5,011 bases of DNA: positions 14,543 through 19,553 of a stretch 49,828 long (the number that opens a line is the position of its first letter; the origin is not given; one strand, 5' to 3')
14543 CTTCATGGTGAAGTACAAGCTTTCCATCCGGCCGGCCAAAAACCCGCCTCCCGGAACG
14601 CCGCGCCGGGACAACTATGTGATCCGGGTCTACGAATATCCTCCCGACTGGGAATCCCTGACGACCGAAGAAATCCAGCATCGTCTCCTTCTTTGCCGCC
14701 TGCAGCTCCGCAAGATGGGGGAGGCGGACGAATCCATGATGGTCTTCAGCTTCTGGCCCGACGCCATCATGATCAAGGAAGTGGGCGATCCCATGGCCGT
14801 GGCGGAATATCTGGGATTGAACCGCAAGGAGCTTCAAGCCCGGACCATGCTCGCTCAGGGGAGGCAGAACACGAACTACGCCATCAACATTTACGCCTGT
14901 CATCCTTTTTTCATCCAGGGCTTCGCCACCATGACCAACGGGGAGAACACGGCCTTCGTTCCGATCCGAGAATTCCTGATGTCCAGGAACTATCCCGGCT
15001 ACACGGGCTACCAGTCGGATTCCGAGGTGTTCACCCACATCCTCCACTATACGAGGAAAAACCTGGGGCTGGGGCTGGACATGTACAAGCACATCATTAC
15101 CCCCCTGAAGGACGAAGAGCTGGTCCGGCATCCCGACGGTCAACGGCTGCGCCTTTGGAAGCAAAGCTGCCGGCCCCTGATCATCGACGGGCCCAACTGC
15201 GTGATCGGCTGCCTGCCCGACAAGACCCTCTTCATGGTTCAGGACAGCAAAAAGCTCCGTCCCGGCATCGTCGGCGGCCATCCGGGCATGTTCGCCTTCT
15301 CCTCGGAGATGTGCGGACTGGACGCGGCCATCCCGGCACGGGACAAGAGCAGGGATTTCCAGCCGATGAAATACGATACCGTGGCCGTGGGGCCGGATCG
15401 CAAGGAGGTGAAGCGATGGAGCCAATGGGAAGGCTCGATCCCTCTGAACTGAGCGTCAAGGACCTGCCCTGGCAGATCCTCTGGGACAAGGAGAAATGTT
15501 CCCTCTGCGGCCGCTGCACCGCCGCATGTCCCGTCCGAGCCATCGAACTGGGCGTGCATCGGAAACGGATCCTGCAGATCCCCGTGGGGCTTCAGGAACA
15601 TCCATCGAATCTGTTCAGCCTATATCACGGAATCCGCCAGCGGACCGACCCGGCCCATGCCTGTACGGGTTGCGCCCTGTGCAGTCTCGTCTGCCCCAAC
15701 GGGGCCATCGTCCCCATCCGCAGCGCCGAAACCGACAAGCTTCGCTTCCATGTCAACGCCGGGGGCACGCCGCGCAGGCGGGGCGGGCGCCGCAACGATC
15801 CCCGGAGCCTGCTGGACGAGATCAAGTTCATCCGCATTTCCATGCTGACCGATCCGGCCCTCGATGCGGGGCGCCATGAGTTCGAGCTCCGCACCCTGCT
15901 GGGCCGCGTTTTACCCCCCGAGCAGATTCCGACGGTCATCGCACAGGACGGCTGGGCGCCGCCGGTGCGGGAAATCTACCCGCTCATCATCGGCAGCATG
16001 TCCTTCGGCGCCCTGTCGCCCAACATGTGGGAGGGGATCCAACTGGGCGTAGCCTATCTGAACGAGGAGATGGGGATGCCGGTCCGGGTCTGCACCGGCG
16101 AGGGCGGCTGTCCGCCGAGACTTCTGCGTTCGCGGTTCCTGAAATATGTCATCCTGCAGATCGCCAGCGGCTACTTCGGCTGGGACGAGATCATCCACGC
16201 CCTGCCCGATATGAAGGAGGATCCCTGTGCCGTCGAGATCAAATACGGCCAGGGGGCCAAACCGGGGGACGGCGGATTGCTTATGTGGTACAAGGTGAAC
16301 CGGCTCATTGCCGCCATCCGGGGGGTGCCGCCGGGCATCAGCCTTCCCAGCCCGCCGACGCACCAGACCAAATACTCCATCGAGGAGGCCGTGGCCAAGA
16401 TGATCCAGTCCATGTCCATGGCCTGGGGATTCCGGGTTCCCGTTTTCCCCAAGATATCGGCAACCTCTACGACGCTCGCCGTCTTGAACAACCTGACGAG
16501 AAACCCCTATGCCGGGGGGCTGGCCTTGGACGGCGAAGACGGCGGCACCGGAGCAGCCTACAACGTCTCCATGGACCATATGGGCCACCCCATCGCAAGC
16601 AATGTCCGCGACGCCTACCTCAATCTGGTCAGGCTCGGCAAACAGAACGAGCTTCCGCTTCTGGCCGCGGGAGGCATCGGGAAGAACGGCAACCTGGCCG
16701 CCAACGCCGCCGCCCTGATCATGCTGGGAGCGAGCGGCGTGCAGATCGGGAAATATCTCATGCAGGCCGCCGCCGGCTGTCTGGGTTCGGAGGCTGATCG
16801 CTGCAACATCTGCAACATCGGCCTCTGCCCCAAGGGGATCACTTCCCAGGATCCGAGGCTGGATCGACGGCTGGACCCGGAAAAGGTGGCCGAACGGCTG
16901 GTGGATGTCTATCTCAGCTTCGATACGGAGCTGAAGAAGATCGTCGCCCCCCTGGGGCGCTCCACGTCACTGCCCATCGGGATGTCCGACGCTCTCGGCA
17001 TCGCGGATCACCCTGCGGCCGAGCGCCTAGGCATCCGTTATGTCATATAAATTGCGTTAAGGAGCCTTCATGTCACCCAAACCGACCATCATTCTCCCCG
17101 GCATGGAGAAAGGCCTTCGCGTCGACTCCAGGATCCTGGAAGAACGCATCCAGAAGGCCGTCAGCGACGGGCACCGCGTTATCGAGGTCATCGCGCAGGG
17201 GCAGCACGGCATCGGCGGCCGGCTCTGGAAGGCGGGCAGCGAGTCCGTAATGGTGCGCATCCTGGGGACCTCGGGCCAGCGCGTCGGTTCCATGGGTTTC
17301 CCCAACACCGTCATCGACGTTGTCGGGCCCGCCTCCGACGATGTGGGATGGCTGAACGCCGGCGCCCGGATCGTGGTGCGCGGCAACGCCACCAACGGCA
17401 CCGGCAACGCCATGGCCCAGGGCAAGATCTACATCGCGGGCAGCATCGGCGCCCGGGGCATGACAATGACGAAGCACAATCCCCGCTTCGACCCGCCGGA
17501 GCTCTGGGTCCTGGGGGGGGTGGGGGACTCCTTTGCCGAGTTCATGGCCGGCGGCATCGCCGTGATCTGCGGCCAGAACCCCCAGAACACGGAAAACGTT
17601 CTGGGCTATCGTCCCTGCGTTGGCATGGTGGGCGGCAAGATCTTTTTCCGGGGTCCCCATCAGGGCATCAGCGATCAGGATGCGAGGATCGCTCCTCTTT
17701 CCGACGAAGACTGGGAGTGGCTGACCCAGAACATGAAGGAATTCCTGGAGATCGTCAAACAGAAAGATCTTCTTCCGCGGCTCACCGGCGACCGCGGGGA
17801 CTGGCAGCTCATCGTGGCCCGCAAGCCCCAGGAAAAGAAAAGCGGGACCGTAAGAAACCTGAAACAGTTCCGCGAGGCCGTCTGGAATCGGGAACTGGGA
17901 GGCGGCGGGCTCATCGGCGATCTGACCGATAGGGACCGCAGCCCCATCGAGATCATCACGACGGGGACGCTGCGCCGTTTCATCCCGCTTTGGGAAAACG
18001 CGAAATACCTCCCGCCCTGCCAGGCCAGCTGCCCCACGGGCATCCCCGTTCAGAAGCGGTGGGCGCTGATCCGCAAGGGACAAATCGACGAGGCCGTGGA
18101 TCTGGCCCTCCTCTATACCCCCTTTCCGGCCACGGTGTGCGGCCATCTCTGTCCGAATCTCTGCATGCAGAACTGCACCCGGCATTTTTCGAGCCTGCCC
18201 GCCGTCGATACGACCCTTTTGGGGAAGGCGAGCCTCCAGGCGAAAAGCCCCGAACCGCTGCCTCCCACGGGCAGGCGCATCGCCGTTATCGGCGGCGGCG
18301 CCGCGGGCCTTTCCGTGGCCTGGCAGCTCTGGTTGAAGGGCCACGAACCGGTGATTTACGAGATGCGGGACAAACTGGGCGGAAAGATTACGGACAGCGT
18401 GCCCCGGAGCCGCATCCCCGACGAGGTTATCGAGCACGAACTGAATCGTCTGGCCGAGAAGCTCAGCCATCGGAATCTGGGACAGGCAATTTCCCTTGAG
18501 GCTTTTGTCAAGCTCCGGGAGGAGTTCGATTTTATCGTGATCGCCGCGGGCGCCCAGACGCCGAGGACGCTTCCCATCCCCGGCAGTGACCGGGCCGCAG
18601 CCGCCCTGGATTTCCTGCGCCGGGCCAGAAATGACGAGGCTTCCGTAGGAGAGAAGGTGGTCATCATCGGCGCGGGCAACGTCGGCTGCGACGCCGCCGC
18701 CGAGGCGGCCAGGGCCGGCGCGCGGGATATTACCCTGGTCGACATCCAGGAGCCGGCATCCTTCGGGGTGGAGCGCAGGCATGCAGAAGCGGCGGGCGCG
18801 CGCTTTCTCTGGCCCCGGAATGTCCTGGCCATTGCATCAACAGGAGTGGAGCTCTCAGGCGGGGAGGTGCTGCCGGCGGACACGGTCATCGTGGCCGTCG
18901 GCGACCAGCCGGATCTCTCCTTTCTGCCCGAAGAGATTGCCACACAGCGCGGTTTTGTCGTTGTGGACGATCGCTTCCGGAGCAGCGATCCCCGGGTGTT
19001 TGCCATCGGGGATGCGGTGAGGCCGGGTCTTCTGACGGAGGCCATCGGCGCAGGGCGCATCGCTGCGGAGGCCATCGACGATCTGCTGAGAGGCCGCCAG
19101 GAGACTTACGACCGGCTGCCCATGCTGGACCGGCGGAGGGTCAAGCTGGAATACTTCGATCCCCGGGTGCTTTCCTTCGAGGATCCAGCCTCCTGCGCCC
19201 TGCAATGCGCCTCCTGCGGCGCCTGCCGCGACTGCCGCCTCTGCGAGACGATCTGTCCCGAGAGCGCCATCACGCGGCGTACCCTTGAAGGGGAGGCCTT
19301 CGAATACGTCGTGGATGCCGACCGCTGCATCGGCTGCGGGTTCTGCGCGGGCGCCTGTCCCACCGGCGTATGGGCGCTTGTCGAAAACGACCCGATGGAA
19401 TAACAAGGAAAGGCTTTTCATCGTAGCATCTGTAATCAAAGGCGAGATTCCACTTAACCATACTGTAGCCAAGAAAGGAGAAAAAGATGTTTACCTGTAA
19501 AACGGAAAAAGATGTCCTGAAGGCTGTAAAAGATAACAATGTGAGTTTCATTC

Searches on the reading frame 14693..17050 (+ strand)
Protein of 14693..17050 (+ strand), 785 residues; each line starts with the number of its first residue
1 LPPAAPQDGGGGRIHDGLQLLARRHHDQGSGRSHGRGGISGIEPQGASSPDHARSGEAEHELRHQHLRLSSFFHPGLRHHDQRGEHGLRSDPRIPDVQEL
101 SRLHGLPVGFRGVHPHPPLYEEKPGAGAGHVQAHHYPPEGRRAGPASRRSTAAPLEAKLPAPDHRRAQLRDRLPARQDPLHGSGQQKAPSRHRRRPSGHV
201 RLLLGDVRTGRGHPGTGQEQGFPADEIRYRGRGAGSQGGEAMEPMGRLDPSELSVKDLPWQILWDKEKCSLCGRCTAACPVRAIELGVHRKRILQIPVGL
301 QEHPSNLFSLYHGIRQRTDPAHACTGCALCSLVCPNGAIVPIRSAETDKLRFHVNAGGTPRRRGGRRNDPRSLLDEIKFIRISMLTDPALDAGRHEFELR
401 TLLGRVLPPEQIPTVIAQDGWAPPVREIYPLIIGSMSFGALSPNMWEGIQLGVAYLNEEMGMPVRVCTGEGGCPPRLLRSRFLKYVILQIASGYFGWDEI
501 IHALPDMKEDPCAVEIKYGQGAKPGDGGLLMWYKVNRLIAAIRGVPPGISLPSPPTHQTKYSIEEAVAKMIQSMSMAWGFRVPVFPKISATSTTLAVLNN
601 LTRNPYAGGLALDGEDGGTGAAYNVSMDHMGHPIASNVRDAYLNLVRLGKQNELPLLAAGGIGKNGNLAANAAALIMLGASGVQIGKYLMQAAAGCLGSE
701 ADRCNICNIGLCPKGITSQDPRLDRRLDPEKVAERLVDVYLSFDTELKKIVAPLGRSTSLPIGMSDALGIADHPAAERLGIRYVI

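Call 8: search_protein_families(library=pfam, proteins=[window:14693-17050:+])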
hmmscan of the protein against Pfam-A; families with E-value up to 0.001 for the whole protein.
window:14693-17050:+ (785 aa): 12 families
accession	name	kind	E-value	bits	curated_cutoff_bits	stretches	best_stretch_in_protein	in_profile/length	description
PF01645.23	Glu_synthase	-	1.8e-54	185.8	20.4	1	416-755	54-367/369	Conserved region in glutamate synthase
PF00037.32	Fer4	-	1.4e-09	37.8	21.1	1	263-285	2-24/24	4Fe-4S binding domain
PF13237.11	Fer4_10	-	1.5e-07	31.6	25.5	1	264-290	4-32/53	4Fe-4S dicluster domain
PF12838.12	Fer4_7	-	2.9e-07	31.3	27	1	268-338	1-52/52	4Fe-4S dicluster domain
PF12837.12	Fer4_6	-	9e-07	29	25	1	262-284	2-24/24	4Fe-4S binding domain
PF13484.11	Fer4_16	-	2.4e-06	28.7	30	1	268-336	1-65/66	4Fe-4S double cluster binding domain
PF13187.11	Fer4_9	-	2.6e-06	27.8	27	1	268-339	1-52/52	4Fe-4S dicluster domain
PF13183.11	Fer4_8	-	5.9e-06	27.2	27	1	267-337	3-67/68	4Fe-4S dicluster domain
PF25160.1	LdpA_Fe-S-bd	-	5.4e-05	23.3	27.6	0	266-285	25-44/49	LdpA Fe-S cluster-binding domain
PF14697.11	Fer4_21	-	6.8e-05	23.3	35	0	321-339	38-57/59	4Fe-4S dicluster domain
PF12797.12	Fer4_2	-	7.7e-05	22.8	24.5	1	260-281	1-22/22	4Fe-4S binding domain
PF03060.21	NMO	-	0.0003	20.7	28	1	648-690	188-226/331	Nitronate monooxygenase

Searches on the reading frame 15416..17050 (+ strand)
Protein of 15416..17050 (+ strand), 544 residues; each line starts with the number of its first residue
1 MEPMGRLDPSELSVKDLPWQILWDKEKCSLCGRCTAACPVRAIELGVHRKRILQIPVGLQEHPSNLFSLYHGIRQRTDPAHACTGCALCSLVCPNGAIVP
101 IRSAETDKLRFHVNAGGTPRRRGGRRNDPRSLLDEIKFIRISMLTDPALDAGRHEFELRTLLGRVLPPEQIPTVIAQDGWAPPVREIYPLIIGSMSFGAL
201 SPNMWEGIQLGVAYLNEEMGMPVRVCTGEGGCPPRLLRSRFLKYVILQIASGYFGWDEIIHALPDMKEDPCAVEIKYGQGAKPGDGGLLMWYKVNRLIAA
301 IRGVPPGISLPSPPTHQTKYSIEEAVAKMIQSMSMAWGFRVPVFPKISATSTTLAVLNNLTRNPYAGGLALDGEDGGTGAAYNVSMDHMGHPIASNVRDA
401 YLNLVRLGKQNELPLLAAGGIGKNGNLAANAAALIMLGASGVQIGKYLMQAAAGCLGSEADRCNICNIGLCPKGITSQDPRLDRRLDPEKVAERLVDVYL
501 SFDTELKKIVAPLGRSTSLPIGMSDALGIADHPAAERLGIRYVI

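Call 39: search_protein_families(library=ncbifam, proteins=[window:15416-17050:+], max_evalue=0.00001)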
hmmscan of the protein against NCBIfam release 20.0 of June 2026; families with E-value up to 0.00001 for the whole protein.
window:15416-17050:+ (544 aa): 8 families
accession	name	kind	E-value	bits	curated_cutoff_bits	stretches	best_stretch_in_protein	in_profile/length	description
NF008730.0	PRK11750.1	equivalog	2.3e-26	91.5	1047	1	194-527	865-1172/1490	glutamate synthase large subunit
NF038196.1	ferrodoxin_EFR1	subfamily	1.1e-07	32.1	75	0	21-50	208-236/242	EFR1 family ferrodoxin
TIGR01971.1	NuoI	subfamily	6.3e-07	29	113.05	0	76-106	37-66/121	NADH-quinone oxidoreductase, chain I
NF042909.1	FMH_DH_FwdF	exception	8.5e-07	28.4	375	1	21-102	50-120/336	tungsten-dependent formylmethanofuran dehydrogenase subunit FwdF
NF040612.1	F420_dehyd_FpoI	exception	1.4e-06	28.1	180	0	59-103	22-64/135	F420H2 dehydrogenase subunit FpoI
NF005504.0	PRK07118.1-3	equivalog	3e-06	26.8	437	1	24-98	169-236/293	Fe-S cluster domain-containing protein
NF006221.0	PRK08348.1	subfamily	3.9e-06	26.6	124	0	81-111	44-72/136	NADH-plastoquinone oxidoreductase subunit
NF004539.0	PRK05888.1-5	equivalog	7.9e-06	25.6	225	0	51-99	32-79/162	NADH-quinone oxidoreductase subunit NuoI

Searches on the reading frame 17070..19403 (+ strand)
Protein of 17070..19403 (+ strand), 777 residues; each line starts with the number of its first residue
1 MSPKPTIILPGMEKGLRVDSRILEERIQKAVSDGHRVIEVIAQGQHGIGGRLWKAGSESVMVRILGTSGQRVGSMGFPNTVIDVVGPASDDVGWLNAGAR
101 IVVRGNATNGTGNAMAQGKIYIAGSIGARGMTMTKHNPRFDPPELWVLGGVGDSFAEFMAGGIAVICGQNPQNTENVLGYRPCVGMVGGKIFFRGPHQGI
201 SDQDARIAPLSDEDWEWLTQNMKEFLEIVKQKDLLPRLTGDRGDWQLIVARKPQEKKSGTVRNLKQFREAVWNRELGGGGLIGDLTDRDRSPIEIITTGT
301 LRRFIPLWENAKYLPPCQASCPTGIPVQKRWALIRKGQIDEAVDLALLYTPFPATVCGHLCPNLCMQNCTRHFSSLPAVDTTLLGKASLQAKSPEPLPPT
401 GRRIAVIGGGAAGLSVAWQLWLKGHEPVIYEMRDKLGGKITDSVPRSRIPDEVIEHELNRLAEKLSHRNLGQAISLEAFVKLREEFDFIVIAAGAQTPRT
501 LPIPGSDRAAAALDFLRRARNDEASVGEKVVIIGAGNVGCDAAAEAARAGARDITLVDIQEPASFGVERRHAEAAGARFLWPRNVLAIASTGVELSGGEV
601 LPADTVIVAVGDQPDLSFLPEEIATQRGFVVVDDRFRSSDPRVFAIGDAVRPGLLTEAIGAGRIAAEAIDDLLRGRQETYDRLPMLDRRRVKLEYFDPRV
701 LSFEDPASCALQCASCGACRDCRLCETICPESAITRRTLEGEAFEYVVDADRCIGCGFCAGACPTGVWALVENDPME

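Call 8: search_protein_families(library=pfam, proteins=[window:17070-19403:+])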
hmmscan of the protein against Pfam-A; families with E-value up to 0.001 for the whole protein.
window:17070-19403:+ (777 aa): 21 families
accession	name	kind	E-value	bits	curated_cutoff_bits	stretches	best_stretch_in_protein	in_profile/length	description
PF07992.20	Pyr_redox_2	-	5.6e-36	124.9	26.1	1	403-662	2-291/291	Pyridine nucleotide-disulphide oxidoreductase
PF01266.30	DAO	-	1.1e-12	48.6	27.9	1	403-438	1-37/353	FAD dependent oxidoreductase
PF13450.12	NAD_binding_8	-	9.3e-12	45.5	21.9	1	406-455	1-46/68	NAD(P)-binding Rossmann-like domain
PF13738.12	Pyr_redox_3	-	2e-11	44.1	30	1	488-561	127-197/305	Pyridine nucleotide-disulphide oxidoreductase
PF01493.24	GXGXG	-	1.2e-10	41.7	32.5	1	57-198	29-167/190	GXGXG motif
PF12838.12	Fer4_7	-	1e-08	35.9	27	1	719-767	2-52/52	4Fe-4S dicluster domain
PF01593.30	Amino_oxidase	-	5e-08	33.1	19.8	1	412-441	2-31/443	Flavin containing amine oxidoreductase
PF00070.33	Pyr_redox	-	5.3e-08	33.7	22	0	529-590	1-68/82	Pyridine nucleotide-disulphide oxidoreductase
PF14691.11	Fer4_20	-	2.4e-07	31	25.8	1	315-379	30-95/113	Dihydroprymidine dehydrogenase domain II, 4Fe-4S cluster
PF00037.32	Fer4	-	3.3e-07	30.3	21.1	1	746-767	1-22/24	4Fe-4S binding domain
PF13187.11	Fer4_9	-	1.4e-06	28.6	27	1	718-766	1-50/52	4Fe-4S dicluster domain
PF03486.20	HI0933_like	-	4.1e-06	26.9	50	0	403-441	2-40/244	HI0933-like protein Rossmann domain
PF12837.12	Fer4_6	-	4.1e-06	26.9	25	1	747-768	3-24/24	4Fe-4S binding domain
PF01134.28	GIDA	-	7.6e-06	25.7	22.1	0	529-552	1-24/391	Glucose inhibited division protein A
PF12797.12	Fer4_2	-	1.4e-05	25.1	24.5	1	747-765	4-22/22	4Fe-4S binding domain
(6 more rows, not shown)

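Call 39: search_protein_families(library=ncbifam, proteins=[window:17070-19403:+], max_evalue=0.00001)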
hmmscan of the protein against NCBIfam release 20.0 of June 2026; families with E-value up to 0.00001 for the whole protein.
window:17070-19403:+ (777 aa): 52 families (the best 25 are shown)
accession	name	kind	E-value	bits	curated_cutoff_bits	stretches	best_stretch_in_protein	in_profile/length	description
NF009410.0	PRK12771.1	subfamily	1.7e-82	277.8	516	2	310-678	43-450/566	NAD(P)-binding protein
NF009454.0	PRK12814.1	equivalog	1.8e-46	158.8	916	2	313-557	100-353/657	putative NADPH-dependent glutamate synthase small subunit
TIGR03315.1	Se_ygfK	equivalog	1.9e-45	154.7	835.3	2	301-557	433-697/1012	putative selenate reductase subunit YgfK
TIGR01316.1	gltA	equivalog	7.7e-41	140.3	471.75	2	316-557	37-301/449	NADPH-dependent glutamate synthase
NF009414.0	PRK12778.1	equivalog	8.3e-40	136.7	1103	2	315-588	337-634/752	bifunctional dihydroorotate dehydrogenase B NAD binding subunit/NADPH-dependent glutamate synthase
NF010590.0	PRK13984.1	equivalog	6.2e-37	127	946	2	317-559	198-455/611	putative oxidoreductase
NF009409.0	PRK12770.1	subfamily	1.6e-31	109.7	343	2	395-557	12-203/360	putative glutamate synthase subunit beta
TIGR01317.1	GOGAT_sm_gam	subfamily_domain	1.8e-31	109.5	447.7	1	315-559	50-315/485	glutamate synthase small subunit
NF045663.1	diclust_near_Sec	equivalog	7.9e-30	103.6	530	1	314-497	17-201/759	pyridine nucleotide-disulfide oxidoreductase/dicluster-binding protein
TIGR01318.1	gltD_gamma_fam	subfamily_domain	6.7e-26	90.9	482.95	1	315-589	48-347/467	glutamate synthase, small subunit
NF009408.0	PRK12769.1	equivalog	2.1e-24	85.6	1003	1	317-557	236-498/659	formate-dependent uric acid utilization protein AegA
NF009413.0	PRK12775.1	equivalog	1.9e-21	75.7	1895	1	315-581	339-628/1006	putative trifunctional 2-polyprenylphenol hydroxylase/glutamate synthase subunit beta/ferritin domain-containing protein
NF041087.1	bile_acid_BaiCD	equivalog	2.7e-17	62.2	825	1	401-613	380-598/642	bile acid Fe-S flavoenzyme BaiCD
NF045599.1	bili_reduct_long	exception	8.1e-17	60.7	750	1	401-563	381-539/641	bilirubin reductase, long form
TIGR03385.1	CoA_CoA_reduc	equivalog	2.8e-15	56.1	578.8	1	483-650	101-283/439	CoA-disulfide reductase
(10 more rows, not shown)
